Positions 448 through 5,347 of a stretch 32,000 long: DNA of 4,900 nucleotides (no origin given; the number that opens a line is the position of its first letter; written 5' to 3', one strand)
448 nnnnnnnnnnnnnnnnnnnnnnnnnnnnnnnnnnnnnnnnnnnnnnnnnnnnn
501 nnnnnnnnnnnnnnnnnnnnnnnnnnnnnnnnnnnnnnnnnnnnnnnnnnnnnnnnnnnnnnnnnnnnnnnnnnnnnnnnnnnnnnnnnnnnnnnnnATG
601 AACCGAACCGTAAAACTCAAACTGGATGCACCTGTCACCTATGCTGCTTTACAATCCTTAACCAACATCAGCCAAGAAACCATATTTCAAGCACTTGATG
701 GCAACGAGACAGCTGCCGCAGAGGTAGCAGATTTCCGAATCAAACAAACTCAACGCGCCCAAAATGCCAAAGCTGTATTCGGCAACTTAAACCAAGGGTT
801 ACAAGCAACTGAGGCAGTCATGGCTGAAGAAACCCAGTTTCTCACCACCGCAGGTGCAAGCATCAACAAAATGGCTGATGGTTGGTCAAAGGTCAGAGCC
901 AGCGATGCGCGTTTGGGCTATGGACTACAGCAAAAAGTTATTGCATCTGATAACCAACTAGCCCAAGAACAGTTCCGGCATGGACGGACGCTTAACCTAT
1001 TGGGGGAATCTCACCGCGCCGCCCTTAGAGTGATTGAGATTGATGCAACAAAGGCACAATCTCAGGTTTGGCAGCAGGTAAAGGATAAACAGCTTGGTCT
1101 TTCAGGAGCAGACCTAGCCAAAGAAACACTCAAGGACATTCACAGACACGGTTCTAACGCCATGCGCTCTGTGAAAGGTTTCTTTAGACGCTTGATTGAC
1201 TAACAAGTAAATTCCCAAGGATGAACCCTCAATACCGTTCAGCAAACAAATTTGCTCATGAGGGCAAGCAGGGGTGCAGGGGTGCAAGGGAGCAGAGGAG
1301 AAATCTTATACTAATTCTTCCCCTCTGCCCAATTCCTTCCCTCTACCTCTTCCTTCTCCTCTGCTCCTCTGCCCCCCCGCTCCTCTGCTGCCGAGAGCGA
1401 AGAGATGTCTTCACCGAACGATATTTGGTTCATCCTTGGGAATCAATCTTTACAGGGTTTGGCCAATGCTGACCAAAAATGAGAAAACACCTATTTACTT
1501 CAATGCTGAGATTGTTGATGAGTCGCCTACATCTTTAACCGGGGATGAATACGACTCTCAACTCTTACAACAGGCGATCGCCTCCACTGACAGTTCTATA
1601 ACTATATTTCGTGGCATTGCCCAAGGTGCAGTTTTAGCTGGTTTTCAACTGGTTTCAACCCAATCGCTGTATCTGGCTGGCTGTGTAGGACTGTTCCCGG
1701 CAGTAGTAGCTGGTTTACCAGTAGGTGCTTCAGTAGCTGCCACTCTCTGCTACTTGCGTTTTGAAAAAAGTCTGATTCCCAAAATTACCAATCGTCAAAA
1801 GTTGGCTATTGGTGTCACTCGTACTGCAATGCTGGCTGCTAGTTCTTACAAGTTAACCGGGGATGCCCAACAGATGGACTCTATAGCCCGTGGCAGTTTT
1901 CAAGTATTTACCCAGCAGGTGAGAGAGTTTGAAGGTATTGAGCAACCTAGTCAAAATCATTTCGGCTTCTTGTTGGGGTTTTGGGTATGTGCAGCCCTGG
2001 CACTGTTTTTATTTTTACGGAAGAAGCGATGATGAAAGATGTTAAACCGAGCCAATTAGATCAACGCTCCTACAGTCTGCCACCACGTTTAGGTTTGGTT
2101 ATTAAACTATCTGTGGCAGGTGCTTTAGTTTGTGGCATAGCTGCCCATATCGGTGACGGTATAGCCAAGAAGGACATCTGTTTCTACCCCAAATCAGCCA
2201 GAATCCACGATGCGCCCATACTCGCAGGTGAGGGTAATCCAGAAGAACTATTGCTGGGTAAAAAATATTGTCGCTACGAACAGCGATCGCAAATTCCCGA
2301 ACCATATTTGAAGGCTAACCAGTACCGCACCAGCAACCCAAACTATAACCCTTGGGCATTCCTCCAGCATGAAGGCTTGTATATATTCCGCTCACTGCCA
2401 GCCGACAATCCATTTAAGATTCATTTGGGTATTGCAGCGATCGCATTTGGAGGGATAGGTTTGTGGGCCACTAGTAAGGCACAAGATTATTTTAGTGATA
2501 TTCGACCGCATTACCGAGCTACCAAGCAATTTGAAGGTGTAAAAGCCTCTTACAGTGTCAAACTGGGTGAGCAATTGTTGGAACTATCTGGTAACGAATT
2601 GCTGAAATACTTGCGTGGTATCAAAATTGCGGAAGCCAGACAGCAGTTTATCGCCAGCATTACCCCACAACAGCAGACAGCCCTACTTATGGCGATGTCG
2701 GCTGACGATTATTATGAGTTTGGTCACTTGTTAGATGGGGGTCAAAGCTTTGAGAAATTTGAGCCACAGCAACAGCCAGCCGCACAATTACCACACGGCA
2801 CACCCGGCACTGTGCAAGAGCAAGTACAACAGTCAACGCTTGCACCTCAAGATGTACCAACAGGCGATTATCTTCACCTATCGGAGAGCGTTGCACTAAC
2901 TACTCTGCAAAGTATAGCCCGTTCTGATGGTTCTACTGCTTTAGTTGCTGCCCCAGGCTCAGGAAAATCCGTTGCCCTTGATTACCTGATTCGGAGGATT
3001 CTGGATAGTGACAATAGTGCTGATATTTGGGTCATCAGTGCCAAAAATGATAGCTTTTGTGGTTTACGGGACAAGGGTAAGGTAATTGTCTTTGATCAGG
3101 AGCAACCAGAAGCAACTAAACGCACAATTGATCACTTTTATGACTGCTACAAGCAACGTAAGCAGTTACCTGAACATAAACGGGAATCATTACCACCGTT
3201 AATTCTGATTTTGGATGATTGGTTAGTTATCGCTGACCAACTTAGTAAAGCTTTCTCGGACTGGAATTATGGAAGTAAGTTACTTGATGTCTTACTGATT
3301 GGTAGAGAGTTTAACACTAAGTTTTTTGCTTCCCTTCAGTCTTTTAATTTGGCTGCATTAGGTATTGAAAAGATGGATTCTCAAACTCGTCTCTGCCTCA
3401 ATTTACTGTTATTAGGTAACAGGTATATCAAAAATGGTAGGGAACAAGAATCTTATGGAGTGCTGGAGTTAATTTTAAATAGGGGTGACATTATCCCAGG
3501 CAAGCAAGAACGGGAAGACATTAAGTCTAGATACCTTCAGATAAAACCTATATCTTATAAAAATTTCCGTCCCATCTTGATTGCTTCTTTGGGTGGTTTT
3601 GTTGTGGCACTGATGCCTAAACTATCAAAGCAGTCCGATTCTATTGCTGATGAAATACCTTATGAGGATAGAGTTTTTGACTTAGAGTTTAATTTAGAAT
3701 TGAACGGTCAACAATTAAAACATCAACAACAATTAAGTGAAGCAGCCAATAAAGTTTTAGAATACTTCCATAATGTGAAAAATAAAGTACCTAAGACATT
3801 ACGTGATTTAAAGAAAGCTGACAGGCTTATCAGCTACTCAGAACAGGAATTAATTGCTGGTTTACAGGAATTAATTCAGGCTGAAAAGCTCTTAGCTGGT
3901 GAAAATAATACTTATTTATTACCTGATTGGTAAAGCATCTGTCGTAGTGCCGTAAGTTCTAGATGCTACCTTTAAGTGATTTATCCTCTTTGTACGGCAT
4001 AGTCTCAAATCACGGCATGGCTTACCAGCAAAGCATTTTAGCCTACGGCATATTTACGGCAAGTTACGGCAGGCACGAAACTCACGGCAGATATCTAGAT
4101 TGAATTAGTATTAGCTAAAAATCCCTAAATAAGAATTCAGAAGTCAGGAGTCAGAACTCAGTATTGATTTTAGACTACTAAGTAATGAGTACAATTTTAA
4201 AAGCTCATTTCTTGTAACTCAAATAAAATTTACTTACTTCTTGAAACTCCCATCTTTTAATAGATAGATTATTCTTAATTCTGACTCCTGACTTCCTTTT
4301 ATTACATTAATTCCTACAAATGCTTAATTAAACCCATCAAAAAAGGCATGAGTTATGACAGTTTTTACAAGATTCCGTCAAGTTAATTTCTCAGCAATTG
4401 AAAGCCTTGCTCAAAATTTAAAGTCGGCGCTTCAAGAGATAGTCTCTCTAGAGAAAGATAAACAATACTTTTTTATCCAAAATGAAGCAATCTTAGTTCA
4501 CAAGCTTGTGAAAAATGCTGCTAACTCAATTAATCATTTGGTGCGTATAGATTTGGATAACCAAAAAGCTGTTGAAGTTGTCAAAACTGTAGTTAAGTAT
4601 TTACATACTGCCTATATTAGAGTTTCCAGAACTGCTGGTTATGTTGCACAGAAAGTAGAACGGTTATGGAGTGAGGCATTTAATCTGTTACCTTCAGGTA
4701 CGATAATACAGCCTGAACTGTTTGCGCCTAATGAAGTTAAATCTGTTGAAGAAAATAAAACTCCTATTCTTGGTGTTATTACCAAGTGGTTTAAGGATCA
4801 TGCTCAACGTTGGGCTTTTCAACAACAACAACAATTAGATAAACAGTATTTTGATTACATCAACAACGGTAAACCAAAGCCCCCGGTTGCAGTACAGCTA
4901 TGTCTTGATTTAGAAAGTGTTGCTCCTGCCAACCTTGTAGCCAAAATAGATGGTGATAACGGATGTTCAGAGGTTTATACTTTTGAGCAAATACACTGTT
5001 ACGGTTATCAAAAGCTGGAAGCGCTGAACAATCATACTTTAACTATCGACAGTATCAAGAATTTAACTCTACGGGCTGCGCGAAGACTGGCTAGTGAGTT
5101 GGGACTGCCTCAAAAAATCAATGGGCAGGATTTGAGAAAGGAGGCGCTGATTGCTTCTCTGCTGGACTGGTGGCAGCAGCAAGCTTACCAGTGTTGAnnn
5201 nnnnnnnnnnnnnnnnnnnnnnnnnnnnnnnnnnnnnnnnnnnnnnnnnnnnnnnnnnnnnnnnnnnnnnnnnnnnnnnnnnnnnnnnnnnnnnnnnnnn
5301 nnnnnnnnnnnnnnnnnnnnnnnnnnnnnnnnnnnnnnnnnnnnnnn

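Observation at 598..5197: Uncharacterised four-gene module built around a membrane-anchored FtsK/HerA-type ATPase: possible DNA-transfer or segregation system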

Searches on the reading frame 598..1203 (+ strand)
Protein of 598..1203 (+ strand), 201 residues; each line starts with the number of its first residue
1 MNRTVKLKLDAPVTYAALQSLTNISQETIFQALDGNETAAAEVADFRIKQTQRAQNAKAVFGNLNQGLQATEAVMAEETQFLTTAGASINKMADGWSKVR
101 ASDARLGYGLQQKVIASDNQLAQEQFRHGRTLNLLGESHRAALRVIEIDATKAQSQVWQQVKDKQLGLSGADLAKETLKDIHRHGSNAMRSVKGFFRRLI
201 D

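Call 4: search_protein_families(library=pfam, proteins=[window:598-1203:+], max_evalue=1)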
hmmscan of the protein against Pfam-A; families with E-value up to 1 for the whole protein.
window:598-1203:+ (201 aa): 1 family
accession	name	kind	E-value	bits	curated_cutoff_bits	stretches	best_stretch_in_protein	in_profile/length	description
PF17046.10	Ses_B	-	0.73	10.2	23.2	0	61-70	10-19/28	SesB domain on fungal death-pathway protein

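Call 5: search_protein_families(library=ncbifam, proteins=[window:598-1203:+], max_evalue=1)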
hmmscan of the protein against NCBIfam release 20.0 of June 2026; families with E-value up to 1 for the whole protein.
window:598-1203:+ (201 aa): 1 family
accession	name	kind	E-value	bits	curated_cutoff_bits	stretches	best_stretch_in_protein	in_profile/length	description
TIGR00929.1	VirB4_CagE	subfamily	0.034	12.3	643.1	1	9-117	263-364/792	VirB4 family type IV secretion/conjugal transfer ATPase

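Call 6: search_protein_families(library=phrogs, proteins=[window:598-1203:+], max_evalue=0.1)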
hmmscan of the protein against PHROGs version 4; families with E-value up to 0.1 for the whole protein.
window:598-1203:+ (201 aa): 0 families

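Call 75: search_solved_structures(query=A8, max_evalue=10)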
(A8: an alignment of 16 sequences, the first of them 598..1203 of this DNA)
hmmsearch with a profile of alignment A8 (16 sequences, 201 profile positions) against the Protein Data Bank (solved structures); distinct sequences matched with E-value up to 10: 2.
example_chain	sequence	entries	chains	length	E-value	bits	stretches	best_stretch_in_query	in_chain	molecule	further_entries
9b0x_H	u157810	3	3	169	0.065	16.3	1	65-107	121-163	ATP synthase subunit delta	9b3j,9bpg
7oy9_A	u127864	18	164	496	1.6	11.8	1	44-93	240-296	Guanosine 5'-monophosphate reductase | GMP reductase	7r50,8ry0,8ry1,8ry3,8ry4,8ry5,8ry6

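Call 96: search_protein_families(library=padloc, proteins=[window:598-1203:+], max_evalue=0.01)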
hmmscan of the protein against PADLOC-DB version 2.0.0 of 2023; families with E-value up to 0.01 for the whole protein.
window:598-1203:+ (201 aa): 1 family
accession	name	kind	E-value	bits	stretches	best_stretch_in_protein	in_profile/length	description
PDLC01521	Csx19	-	0.0066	15.2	0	47-101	52-106/131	CAS-III-D; effector_UNK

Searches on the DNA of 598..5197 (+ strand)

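Call 7: search_dna_similar(query=window:598-5197:+, collection=plasmids, mode=distant)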
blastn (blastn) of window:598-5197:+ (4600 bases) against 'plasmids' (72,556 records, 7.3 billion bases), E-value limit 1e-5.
Records with a match: 49; places in all: 57; records where one place covers at least 80% of the query: 3.
Best place of each record, by identity: 90-95% 2; 80-90% 9; 60-80% 38.
By first word of the organism name: Nostoc 32; Tolypothrix 11; Microchaete 5; Aulosira 1.
By predicted mobility (MOB-suite, as given by PLSDB): mobilizable 27; conjugative 11; non-mobilizable 11.
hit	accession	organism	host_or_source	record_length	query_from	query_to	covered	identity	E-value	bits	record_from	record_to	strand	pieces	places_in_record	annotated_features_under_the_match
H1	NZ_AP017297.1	Nostoc sp. NIES-3756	-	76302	1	4600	92%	94.4%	0e+0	6538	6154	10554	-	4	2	hypothetical protein (x6)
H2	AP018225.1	Nostoc linckia NIES-25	-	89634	1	4600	92%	86.1%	0e+0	4951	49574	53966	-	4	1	hypothetical protein (x5)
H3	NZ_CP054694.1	Nostoc edaphicum CCNP1411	-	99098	1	4587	91%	85.8%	0e+0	4875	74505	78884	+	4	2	ATP-binding protein | hypothetical protein (x4)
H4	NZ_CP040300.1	Nostoc sp. TCL26-01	Leiosporoceros dussii,pure culture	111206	1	3840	79%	87.3%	0e+0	4506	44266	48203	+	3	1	hypothetical protein (x4)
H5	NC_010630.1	Nostoc punctiforme PCC 73102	-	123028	1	4587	68%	85.9%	0e+0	3660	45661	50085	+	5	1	hypothetical protein (x7) | IS630 family transposase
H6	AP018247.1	Microchaete diplosiphon NIES-3275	-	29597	1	2234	43%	78.4%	0e+0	1625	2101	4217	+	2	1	hypothetical protein (x4)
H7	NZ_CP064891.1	Tolypothrix sp. PCC 7601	Fresh water sample,Fresh water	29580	1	2234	43%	78.4%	0e+0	1625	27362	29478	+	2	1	hypothetical protein (x3)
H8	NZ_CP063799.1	Tolypothrix sp. PCC 7712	Soil sample,soil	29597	1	2234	43%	78.4%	0e+0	1625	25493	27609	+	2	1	ATP-binding protein | hypothetical protein (x3)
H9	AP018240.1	Microchaete diplosiphon NIES-3275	-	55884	1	2234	43%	78.1%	0e+0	1602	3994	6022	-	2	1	hypothetical protein (x4)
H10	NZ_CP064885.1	Tolypothrix sp. PCC 7601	Fresh water sample,Fresh water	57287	1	2234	43%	78.1%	0e+0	1602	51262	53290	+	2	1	hypothetical protein (x4)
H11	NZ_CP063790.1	Tolypothrix sp. PCC 7712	Soil sample,soil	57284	1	2234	43%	78.1%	0e+0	1602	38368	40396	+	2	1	ATP-binding protein | hypothetical protein (x3)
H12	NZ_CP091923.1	Nostoc sp. UHCC 0870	cell culture,Brackish water, ...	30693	1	2249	43%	77.1%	0e+0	1528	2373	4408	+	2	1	hypothetical protein (x4)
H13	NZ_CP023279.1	Nostoc sp. CENA543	cell culture,Brazilian saline-alkaline ...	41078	1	2238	43%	77.7%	0e+0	1562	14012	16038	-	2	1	ATP-binding protein | hypothetical protein (x3)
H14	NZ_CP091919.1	Nostoc sp. UHCC 0870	cell culture,Brackish water, ...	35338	1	2249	43%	76.8%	0e+0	1501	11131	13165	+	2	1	hypothetical protein (x4)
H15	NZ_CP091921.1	Nostoc sp. UHCC 0870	cell culture,Brackish water, ...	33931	1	2238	43%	77.1%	0e+0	1516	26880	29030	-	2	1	hypothetical protein (x4)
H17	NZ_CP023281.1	Nostoc sp. CENA543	cell culture,Brazilian saline-alkaline ...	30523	1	2238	43%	76.3%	0e+0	1452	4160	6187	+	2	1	ATP-binding protein | hypothetical protein (x3)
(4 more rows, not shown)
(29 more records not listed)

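Call 8: get_annotated_region(hit=H1, flank=15000)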
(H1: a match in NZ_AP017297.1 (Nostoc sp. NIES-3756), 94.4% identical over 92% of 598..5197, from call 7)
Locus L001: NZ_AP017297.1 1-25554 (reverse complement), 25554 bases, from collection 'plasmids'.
description: Nostoc sp. NIES-3756 plasmid pNOS3756_2, complete sequence
organism: Nostoc sp. NIES-3756 (NCBI taxid 1751286)
taxonomy: Bacteria; Cyanobacteriota; Cyanophyceae; Nostocales; Nostocaceae; Nostoc; Nostoc sp. NIES-3756
host: -; source: -; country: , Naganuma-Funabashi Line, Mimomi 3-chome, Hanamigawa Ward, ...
typing (MOB-suite, as given by PLSDB): conjugative; relaxase MOBF; mating-pair formation MPF_T
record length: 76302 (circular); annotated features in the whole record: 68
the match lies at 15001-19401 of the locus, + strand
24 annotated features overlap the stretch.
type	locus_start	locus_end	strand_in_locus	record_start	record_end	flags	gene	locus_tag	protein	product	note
CDS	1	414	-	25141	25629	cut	-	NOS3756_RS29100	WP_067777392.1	hypothetical protein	-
CDS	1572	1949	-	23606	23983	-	-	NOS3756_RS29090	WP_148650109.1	hypothetical protein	-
CDS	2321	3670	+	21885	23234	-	-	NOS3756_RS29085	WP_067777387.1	AAA-like domain-containing protein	-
CDS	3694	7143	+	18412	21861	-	-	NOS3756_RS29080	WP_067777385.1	AAA-like domain-containing protein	-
CDS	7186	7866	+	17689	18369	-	-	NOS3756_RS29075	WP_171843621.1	DUF2272 domain-containing protein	-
CDS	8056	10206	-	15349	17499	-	-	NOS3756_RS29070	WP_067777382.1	hypothetical protein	-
CDS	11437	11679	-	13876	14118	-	-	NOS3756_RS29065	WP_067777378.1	hypothetical protein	-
CDS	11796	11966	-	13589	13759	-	-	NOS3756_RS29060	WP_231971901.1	copy number control protein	-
CDS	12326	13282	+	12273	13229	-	-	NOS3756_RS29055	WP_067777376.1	plasmid segregation protein ParM domain-containing protein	-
CDS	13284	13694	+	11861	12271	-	-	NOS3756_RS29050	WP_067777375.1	hypothetical protein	-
CDS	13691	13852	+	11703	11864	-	-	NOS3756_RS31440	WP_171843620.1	hypothetical protein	-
CDS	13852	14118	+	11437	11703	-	-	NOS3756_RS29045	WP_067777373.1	hypothetical protein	-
CDS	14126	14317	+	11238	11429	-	-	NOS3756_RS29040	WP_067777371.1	hypothetical protein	-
CDS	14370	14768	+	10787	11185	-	-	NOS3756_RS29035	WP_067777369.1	hypothetical protein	-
CDS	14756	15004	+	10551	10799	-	-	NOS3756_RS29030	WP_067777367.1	hypothetical protein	-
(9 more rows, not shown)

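Call 9: get_annotated_region(hit=H8, flank=20000)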
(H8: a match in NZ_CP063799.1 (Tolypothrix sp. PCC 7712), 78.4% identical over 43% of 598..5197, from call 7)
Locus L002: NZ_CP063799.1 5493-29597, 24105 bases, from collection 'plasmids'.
description: Tolypothrix sp. PCC 7712 plasmid unnamed14, complete sequence
organism: Tolypothrix sp. PCC 7712 (NCBI taxid 2596898)
taxonomy: Bacteria; Cyanobacteriota; Cyanophyceae; Nostocales; Tolypothrichaceae; Tolypothrix; Tolypothrix sp. PCC 7712
host: -; source: Soil sample,soil; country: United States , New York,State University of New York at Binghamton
typing (MOB-suite, as given by PLSDB): mobilizable; relaxase MOBP
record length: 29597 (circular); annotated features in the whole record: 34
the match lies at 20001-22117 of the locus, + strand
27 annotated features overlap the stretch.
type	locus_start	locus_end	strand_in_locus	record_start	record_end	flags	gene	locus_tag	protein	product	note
CDS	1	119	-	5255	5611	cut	-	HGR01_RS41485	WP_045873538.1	PadR family transcriptional regulator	-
CDS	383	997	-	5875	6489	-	-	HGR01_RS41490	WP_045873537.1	hypothetical protein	-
CDS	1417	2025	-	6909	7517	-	-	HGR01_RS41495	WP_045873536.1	PIN domain-containing protein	-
CDS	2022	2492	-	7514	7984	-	-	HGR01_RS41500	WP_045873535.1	hypothetical protein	-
CDS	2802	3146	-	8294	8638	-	-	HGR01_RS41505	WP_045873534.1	hypothetical protein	-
CDS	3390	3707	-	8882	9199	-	-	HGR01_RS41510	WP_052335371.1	ribbon-helix-helix protein, CopG family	GO:0006355 - regulation of DNA-templated transcription [Evidence IEA]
CDS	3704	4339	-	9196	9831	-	-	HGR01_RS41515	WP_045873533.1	AAA family ATPase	-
CDS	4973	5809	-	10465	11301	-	-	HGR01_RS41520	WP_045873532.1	alpha/beta fold hydrolase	-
CDS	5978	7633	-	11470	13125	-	-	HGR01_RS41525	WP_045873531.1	relaxase/mobilization nuclease domain-containing protein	-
CDS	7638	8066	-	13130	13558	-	mobC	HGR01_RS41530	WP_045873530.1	plasmid mobilization relaxosome protein MobC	-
CDS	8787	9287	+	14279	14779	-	-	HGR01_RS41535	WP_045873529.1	hypothetical protein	-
CDS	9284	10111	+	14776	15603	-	-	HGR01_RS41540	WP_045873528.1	hypothetical protein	-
CDS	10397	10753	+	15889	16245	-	-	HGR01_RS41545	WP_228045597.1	hypothetical protein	-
CDS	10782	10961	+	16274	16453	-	-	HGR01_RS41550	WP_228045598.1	hypothetical protein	-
CDS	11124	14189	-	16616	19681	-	-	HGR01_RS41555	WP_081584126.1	plasmid replication protein, CyRepA1 family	-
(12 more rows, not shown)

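Call 24: get_annotated_region(hit=H12, flank=15000)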
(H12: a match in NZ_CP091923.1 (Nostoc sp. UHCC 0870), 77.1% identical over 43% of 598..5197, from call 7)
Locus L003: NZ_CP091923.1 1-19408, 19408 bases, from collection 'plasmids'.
description: Nostoc sp. UHCC 0870 plasmid unnamed10, complete sequence
organism: Nostoc sp. UHCC 0870 (NCBI taxid 2914041)
taxonomy: Bacteria; Cyanobacteriota; Cyanophyceae; Nostocales; Nostocaceae; Nostoc; Nostoc sp. UHCC 0870
host: -; source: cell culture,Brackish water, Varlaxudden, Baltic Sea; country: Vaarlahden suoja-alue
typing (MOB-suite, as given by PLSDB): mobilizable; replicon rep_cluster_1665; relaxase MOBP
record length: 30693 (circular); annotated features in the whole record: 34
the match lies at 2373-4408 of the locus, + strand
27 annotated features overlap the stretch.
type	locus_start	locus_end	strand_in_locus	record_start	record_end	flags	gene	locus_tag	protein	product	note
CDS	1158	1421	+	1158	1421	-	-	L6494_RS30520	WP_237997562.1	hypothetical protein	-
CDS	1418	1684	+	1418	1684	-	-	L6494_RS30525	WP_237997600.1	hypothetical protein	-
CDS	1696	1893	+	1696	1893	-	-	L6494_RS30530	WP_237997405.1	hypothetical protein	-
CDS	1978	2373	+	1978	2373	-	-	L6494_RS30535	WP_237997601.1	hypothetical protein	-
CDS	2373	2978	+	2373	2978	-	-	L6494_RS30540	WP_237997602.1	hypothetical protein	-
CDS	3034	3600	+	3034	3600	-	-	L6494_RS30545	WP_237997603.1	hypothetical protein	-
CDS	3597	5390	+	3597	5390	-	-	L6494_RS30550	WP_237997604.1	hypothetical protein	-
CDS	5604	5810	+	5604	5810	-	-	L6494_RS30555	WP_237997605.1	hypothetical protein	-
CDS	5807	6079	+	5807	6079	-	-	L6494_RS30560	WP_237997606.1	hypothetical protein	-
CDS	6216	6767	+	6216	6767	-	-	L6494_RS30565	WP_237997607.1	site-specific integrase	GO:0015074 - DNA integration [Evidence IEA]; GO:0006310 - DNA recombination [Evidence IEA]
CDS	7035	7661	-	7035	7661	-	-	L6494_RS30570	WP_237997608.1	transcriptional regulator KorA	-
CDS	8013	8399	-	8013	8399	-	-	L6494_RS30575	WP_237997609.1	hypothetical protein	-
CDS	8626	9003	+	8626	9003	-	-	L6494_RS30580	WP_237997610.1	hypothetical protein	-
CDS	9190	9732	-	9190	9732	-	-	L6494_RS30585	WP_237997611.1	hypothetical protein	-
CDS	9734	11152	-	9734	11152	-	-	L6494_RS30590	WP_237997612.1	AAA family ATPase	-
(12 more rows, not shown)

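Call 25: get_annotated_region(hit=H17, flank=15000)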
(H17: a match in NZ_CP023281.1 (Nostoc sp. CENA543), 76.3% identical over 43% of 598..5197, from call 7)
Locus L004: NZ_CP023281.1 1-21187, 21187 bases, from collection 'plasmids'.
description: Nostoc sp. CENA543 plasmid pCENA543e, complete sequence
organism: Nostoc sp. CENA543 (NCBI taxid 1869241)
taxonomy: Bacteria; Cyanobacteriota; Cyanophyceae; Nostocales; Nostocaceae; Nostoc; Nostoc sp. CENA543
host: -; source: cell culture,Brazilian saline-alkaline lake; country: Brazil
typing (MOB-suite, as given by PLSDB): mobilizable; relaxase MOBP
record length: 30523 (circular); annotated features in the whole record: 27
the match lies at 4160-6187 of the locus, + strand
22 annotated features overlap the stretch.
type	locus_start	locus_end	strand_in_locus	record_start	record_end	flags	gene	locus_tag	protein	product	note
CDS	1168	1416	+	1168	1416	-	-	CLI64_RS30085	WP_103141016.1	hypothetical protein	-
CDS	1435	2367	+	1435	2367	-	parM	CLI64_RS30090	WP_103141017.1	plasmid segregation protein ParM domain-containing protein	-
CDS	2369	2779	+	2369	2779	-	-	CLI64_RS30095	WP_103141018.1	hypothetical protein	-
CDS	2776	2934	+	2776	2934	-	-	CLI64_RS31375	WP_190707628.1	hypothetical protein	-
CDS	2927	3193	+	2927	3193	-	-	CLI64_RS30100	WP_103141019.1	hypothetical protein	-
CDS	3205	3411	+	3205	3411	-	-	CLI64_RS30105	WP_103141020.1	hypothetical protein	-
CDS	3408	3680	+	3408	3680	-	-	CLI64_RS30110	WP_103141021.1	hypothetical protein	-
CDS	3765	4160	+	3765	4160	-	-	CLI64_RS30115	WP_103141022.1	hypothetical protein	-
CDS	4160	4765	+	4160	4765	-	-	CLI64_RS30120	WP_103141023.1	hypothetical protein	-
CDS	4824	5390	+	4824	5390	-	-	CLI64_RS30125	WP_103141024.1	hypothetical protein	-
CDS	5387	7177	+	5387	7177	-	-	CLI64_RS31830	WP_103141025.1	ATP-binding protein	-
CDS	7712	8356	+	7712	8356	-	-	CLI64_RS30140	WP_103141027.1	site-specific integrase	GO:0015074 - DNA integration [Evidence IEA]; GO:0006310 - DNA recombination [Evidence IEA]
CDS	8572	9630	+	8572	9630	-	-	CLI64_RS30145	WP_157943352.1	DNA cytosine methyltransferase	GO:0006304 - DNA modification [Evidence IEA]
CDS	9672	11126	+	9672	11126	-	-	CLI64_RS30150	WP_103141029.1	hypothetical protein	-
CDS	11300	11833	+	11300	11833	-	-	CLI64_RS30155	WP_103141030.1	helix-turn-helix domain-containing protein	-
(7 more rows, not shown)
